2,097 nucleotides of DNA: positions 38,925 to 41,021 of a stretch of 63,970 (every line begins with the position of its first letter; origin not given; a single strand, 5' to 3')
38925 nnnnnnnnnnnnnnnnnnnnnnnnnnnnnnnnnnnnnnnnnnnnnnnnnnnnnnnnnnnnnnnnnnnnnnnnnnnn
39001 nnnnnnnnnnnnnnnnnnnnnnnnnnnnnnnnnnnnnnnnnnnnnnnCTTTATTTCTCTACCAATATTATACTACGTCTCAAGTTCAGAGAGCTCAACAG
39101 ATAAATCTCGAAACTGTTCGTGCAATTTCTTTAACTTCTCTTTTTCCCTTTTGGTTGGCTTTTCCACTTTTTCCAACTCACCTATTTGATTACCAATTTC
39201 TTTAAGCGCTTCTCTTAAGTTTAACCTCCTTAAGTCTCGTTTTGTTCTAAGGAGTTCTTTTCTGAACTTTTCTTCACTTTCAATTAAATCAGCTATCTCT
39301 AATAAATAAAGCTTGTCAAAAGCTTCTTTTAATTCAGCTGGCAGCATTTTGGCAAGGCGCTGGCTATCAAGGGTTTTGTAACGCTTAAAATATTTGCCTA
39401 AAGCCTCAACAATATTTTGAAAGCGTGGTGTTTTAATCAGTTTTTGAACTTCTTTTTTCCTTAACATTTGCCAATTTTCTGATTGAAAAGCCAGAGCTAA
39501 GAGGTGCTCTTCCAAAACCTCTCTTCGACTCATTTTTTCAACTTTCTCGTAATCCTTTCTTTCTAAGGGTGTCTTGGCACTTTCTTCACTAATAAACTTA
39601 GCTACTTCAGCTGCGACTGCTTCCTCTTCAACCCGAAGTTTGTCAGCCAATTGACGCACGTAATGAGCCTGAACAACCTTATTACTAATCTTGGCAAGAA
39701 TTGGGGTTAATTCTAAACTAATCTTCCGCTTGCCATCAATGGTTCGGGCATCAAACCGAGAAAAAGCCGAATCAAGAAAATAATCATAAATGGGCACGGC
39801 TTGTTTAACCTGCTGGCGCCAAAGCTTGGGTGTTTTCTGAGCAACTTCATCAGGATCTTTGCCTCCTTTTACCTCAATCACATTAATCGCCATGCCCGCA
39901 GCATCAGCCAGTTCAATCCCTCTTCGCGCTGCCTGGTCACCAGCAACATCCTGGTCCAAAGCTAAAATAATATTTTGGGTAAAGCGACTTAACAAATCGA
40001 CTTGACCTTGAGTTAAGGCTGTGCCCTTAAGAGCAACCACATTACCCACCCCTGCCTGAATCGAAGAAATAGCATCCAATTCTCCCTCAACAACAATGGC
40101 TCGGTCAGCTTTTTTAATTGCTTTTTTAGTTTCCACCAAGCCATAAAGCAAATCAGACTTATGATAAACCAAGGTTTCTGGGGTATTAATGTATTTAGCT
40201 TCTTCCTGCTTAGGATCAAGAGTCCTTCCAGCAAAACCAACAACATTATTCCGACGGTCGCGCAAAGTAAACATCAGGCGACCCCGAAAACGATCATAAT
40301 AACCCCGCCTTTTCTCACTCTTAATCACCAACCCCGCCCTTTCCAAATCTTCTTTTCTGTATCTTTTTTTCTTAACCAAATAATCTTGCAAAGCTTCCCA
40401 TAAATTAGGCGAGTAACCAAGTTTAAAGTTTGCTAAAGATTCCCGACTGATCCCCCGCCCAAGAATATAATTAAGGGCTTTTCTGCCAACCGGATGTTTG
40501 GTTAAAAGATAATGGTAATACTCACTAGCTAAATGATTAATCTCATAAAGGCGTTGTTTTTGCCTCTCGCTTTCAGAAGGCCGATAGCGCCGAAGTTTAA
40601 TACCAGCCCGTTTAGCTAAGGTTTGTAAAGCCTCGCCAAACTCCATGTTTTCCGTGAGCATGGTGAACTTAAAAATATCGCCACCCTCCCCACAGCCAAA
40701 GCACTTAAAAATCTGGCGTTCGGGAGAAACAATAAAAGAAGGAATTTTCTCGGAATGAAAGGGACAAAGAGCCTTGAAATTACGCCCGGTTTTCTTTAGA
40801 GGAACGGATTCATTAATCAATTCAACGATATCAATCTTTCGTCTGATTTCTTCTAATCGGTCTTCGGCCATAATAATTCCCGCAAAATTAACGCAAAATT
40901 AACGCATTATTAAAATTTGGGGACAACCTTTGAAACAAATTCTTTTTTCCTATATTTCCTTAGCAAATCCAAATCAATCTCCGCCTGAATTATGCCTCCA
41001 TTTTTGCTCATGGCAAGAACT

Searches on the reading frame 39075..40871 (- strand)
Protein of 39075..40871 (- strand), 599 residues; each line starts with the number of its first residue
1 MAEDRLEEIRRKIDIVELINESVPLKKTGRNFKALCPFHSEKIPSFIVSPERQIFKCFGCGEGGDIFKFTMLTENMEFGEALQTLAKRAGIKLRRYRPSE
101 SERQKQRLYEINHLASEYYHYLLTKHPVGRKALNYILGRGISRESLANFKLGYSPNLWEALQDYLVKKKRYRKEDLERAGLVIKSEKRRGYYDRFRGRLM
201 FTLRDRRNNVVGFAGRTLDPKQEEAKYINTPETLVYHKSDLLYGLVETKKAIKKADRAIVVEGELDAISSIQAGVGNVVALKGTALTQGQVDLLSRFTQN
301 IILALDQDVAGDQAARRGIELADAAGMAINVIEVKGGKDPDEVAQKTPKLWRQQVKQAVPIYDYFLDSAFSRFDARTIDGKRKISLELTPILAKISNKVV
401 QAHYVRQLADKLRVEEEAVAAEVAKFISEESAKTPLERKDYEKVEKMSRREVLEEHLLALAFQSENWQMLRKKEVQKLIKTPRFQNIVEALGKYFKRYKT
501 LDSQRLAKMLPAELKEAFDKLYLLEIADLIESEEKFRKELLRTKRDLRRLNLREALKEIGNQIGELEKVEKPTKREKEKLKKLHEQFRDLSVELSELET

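Call 14: search_protein_families(library=pfam, proteins=[window:39075-40871:-])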
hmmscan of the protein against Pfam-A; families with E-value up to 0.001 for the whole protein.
window:39075-40871:- (599 aa): 7 families
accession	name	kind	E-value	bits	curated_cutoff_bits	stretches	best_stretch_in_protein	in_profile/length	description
PF08275.17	DNAG_N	-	2.4e-37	128.3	26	1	119-248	2-127/128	DNA primase catalytic core, N-terminal domain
PF01807.25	Zn_ribbon_DnaG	-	1.3e-34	118.3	24.9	1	3-94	3-94/98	CHC2 zinc finger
PF13155.12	Toprim_2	-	3.1e-22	79.2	22.1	1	259-343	1-87/88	Toprim-like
PF13662.12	Toprim_4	-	4.3e-15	56.1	25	1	257-332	2-84/85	Toprim domain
PF10410.14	DnaB_bind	-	5.3e-11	43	20.6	1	363-417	2-56/56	DnaB-helicase binding domain of primase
PF01751.28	Toprim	-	1.2e-10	41.9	23.1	1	258-330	2-92/96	Toprim domain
PF13362.12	Toprim_3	-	6.5e-07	30.1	27.2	1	258-347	2-92/95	Toprim domain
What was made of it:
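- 39072..40871 (-): Canonical bacterial primase DnaG (context: the replicative primase is present). Pfam Zn_ribbon_DnaG, DNAG_N, Toprim and DnaB_bind (call 14).
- Checked: dnaG and rpoD: dnaG (39072-40871, -) has the CHC2 finger, Toprim and DnaB-binding domains. rpoD (37959-39047, -) is also confirmed (call 14).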

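Call 39: search_protein_families(library=pfam, proteins=[L087:2139-2756:+, L087:2770-3582:+, L087:1-1011:+, L088:1134-1424:+], max_evalue=0.01)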
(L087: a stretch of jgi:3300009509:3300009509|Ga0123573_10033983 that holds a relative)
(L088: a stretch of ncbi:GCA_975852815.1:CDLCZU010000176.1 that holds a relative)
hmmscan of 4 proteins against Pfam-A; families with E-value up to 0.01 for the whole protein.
L087:2139-2756:+ (206 aa): 4 families
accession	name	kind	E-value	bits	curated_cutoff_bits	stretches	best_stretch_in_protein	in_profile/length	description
PF00037.32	Fer4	-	9e-05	22.6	21.1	1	155-173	5-23/24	4Fe-4S binding domain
PF12837.12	Fer4_6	-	0.00031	21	25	1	156-173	7-24/24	4Fe-4S binding domain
PF13484.11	Fer4_16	-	0.00087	20.5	30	1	158-184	2-31/66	4Fe-4S double cluster binding domain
PF12838.12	Fer4_7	-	0.0024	18.7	27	0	158-203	2-50/52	4Fe-4S dicluster domain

L087:2770-3582:+ (271 aa): 0 families

L087:1-1011:+ (337 aa): 1 family
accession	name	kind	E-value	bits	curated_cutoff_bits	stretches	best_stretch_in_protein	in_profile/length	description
PF04055.27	Radical_SAM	-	4.2e-26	92.5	29.5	1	76-235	3-166/166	Radical SAM superfamily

L088:1134-1424:+ (97 aa): 0 families

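Call 76: search_protein_families(library=padloc, proteins=[L087:2770-3582:+], max_evalue=0.01)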
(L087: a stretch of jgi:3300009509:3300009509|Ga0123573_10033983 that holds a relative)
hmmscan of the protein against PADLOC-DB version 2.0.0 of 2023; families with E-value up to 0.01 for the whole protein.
L087:2770-3582:+ (271 aa): 0 families

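Call 82: search_protein_families(library=ncbifam, proteins=[L088:1-765:-, L088:7162-8025:-, L087:7337-8428:+, L087:5188-5391:-, L087:8546-9163:+, L087:5739-7250:+, L087:2770-3582:+], max_evalue=0.001)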
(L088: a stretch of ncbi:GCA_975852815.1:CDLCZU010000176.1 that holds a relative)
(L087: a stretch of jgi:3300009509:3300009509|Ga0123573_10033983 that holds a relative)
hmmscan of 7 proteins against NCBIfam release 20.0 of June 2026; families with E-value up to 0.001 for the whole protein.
L088:1-765:- (255 aa): 1 family
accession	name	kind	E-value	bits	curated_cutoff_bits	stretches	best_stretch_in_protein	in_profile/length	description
NF051851.1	AtpSerPepEprS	equivalog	0.00028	19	1700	1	167-248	53-128/988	autotransporter serine peptidase EprS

L088:7162-8025:- (287 aa): 13 families
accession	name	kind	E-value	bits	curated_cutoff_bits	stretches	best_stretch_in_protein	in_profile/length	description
NF001750.0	PRK00476.1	equivalog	2.5e-101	339.8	443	1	2-286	303-587/590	aspartate--tRNA ligase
TIGR00459.1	aspS_bact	equivalog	7.9e-89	298.6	373.85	1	2-286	298-584/586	aspartate--tRNA ligase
NF009460.0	PRK12820.1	equivalog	2.6e-58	197.8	1379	1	3-283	332-615/723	bifunctional aspartyl-tRNA synthetase/aspartyl/glutamyl-tRNA amidotransferase subunit C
NF003483.0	PRK05159.1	equivalog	4.8e-19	68.5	353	1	172-259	349-432/438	aspartate--tRNA(Asn) ligase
TIGR00458.1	aspS_nondisc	equivalog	5.7e-16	58.5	368.4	1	165-261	334-424/428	aspartate--tRNA(Asn) ligase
NF001756.1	PRK00484.1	subfamily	9.4e-13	47.6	468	1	177-260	399-486/488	lysine--tRNA ligase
TIGR00499.1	lysS_bact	equivalog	9.5e-12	44.3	427.6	1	209-260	442-493/496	lysine--tRNA ligase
NF003037.0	PRK03932.1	equivalog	8.4e-09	34.9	414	1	164-262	353-448/451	asparagine--tRNA ligase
NF002821.0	PRK02983.1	equivalog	2.9e-08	32.2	742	1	219-259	1059-1098/1102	bifunctional lysylphosphatidylglycerol synthetase/lysine--tRNA ligase LysX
NF006828.0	PRK09350.1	equivalog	3.4e-08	33.1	264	1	173-258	233-322/325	elongation factor P--(R)-beta-lysine ligase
TIGR00462.1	genX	equivalog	1.9e-07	30.8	286.9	1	214-256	262-304/304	EF-P lysine aminoacylase EpmA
TIGR00457.1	asnS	equivalog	2.1e-06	26.8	342.6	1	175-262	368-452/455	asparagine--tRNA ligase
NF009101.0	PRK12445.1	subfamily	5.8e-06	25.1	1026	1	220-259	462-501/505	lysine--tRNA ligase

L087:7337-8428:+ (364 aa): 18 families
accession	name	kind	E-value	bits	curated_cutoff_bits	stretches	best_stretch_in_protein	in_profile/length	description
TIGR01302.1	IMP_dehydrog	equivalog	4.9e-77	259.7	481.5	2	94-344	198-449/450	IMP dehydrogenase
NF005311.0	PRK06843.1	equivalog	4.7e-59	200.3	779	2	108-361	143-396/404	inosine 5-monophosphate dehydrogenase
NF052358.1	GMPRedGuaB1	equivalog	3.2e-40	138.7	675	2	114-361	223-473/479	GMP reductase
NF003470.0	PRK05096.1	equivalog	1.3e-39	136.3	397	1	35-353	38-337/347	GMP reductase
NF005869.0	PRK07807.1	equivalog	2.2e-39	135.8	549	2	112-361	221-473/479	GuaB1 family IMP dehydrogenase-related protein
TIGR01305.1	GMP_reduct_1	equivalog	1.8e-35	122.6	492.15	1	34-353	36-336/343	GMP reductase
TIGR01303.1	IMP_DH_rel_1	equivalog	8e-34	117.3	562.75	1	118-361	224-471/475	GuaB1 family IMP dehydrogenase-related protein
NF005493.0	PRK07107.1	equivalog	1.7e-33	115.9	585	2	100-363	223-489/502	IMP dehydrogenase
TIGR01304.1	IMP_DH_rel_2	equivalog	1.2e-29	103.7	342.1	2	109-261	130-295/365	GuaB3 family IMP dehydrogenase-related protein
NF003966.0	PRK05458.1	equivalog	1.1e-28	100.5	344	1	39-276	34-258/327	GMP reductase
TIGR01306.1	GMP_reduct_2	equivalog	1.2e-24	87.4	465.65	1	40-276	31-254/321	GMP reductase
TIGR03966.1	actino_HemFlav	equivalog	3.1e-07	29.4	470.85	1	161-250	250-332/385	pre-mycofactocin synthase MftD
NF008398.0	PRK11197.1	subfamily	3.9e-07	29.2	376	1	151-250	238-330/381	L-lactate dehydrogenase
NF033901.1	L_lactate_LldD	exception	3.1e-06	26.5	550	1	150-250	237-330/377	FMN-dependent L-lactate dehydrogenase LldD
TIGR02151.1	IPP_isom_2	equivalog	7.9e-05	21.7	281.3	1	201-250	242-290/338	type 2 isopentenyl-diphosphate Delta-isomerase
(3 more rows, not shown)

L087:5188-5391:- (67 aa): 13 families
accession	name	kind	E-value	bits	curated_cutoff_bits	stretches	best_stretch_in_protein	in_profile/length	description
NF001750.0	PRK00476.1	equivalog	1.7e-28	99.3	443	1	1-66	522-587/590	aspartate--tRNA ligase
TIGR00459.1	aspS_bact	equivalog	6.1e-26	90.9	373.85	1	1-66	519-584/586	aspartate--tRNA ligase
NF009460.0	PRK12820.1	equivalog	2.7e-14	52.2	1379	1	2-63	554-615/723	bifunctional aspartyl-tRNA synthetase/aspartyl/glutamyl-tRNA amidotransferase subunit C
NF001756.1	PRK00484.1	subfamily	4.8e-11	42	468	1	1-40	447-486/488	lysine--tRNA ligase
TIGR00499.1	lysS_bact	equivalog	7.9e-11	41.3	427.6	1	1-40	454-493/496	lysine--tRNA ligase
NF003483.0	PRK05159.1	equivalog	2.5e-10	39.8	353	1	1-39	394-432/438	aspartate--tRNA(Asn) ligase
TIGR00458.1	aspS_nondisc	equivalog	1.8e-08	33.8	368.4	1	1-41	384-424/428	aspartate--tRNA(Asn) ligase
NF006828.0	PRK09350.1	equivalog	5.1e-07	29.3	264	1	1-38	285-322/325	elongation factor P--(R)-beta-lysine ligase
NF002821.0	PRK02983.1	equivalog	6.9e-07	27.6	742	1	1-40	1061-1099/1102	bifunctional lysylphosphatidylglycerol synthetase/lysine--tRNA ligase LysX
NF003037.0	PRK03932.1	equivalog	1.1e-06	27.9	414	1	4-42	410-448/451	asparagine--tRNA ligase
TIGR00462.1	genX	equivalog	2e-06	27.5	286.9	1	2-36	270-304/304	EF-P lysine aminoacylase EpmA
NF009101.0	PRK12445.1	subfamily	1.1e-05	24.2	1026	1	2-39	464-501/505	lysine--tRNA ligase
TIGR00457.1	asnS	equivalog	3.1e-05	23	342.6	1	4-42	414-452/455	asparagine--tRNA ligase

L087:8546-9163:+ (206 aa): 4 families
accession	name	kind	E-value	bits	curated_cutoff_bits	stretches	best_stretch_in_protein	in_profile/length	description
NF008992.0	PRK12335.1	equivalog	6e-09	35.5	303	1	42-183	121-265/289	SAM-dependent methyltransferase TehB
NF045649.1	2X_seleno_MduS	exception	5e-08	32.3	380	1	5-94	5-94/338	methyltransferase domain-containing selenoprotein MduS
TIGR00477.1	tehB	equivalog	4.3e-05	22.9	219.5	1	44-183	74-216/238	tellurite resistance methyltransferase TehB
NF008405.0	PRK11207.1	equivalog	5.9e-05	22.6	218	1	43-185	30-176/198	tellurite resistance methyltransferase TehB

L087:5739-7250:+ (504 aa): 20 families
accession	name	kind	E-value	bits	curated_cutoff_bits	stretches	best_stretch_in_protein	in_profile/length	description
TIGR04107.1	rSAM_HutW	equivalog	4.2e-57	193.9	400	1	109-491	39-413/419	heme anaerobic degradation radical SAM methyltransferase ChuW/HutW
NF006067.1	PRK08208.1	equivalog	1.2e-51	176.1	380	1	110-498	36-420/427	STM4012 family radical SAM protein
TIGR00539.1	hemN_rel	equivalog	5.5e-46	157.3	205.4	1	112-473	3-350/361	radical SAM family heme chaperone HemW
TIGR03994.1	rSAM_HemZ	equivalog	5.2e-37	127.9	321.4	1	104-382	79-362/401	coproporphyrinogen dehydrogenase HemZ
NF005133.0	PRK06582.1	equivalog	7.1e-37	127.3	597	1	110-386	12-278/390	coproporphyrinogen III oxidase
NF006385.0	PRK08629.1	equivalog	2e-35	122.4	355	1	110-494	53-415/439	coproporphyrinogen III oxidase family protein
TIGR00538.1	hemN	equivalog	2.1e-32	112.5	324.95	1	110-492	50-438/454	oxygen-independent coproporphyrinogen III oxidase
NF006064.0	PRK08207.2-2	equivalog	2.8e-28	99.1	504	1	109-315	144-348/465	coproporphyrinogen III oxidase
NF006060.0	PRK08207.1-3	equivalog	4.4e-24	85.1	653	1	110-323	150-363/477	coproporphyrinogen III oxidase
NF006061.0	PRK08207.1-4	equivalog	3.5e-23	82.2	702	1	111-311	175-374/501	coproporphyrinogen III oxidase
NF004567.0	PRK05904.1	equivalog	8e-22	77.9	355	1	112-317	9-204/353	coproporphyrinogen III oxidase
NF006066.0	PRK08207.2-5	equivalog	1.6e-21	76.6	1117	1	110-313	191-392/518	coproporphyrinogen III oxidase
NF006059.0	PRK08207.1-1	equivalog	6.1e-17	61.5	1012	1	111-335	173-400/496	coproporphyrinogen III oxidase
NF006065.0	PRK08207.2-4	equivalog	6.4e-17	61.7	922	1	112-349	171-407/484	coproporphyrinogen III oxidase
NF006063.0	PRK08207.2-1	equivalog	4e-16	58.7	1074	1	110-311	193-392/518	coproporphyrinogen III oxidase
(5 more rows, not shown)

L087:2770-3582:+ (271 aa): 0 families
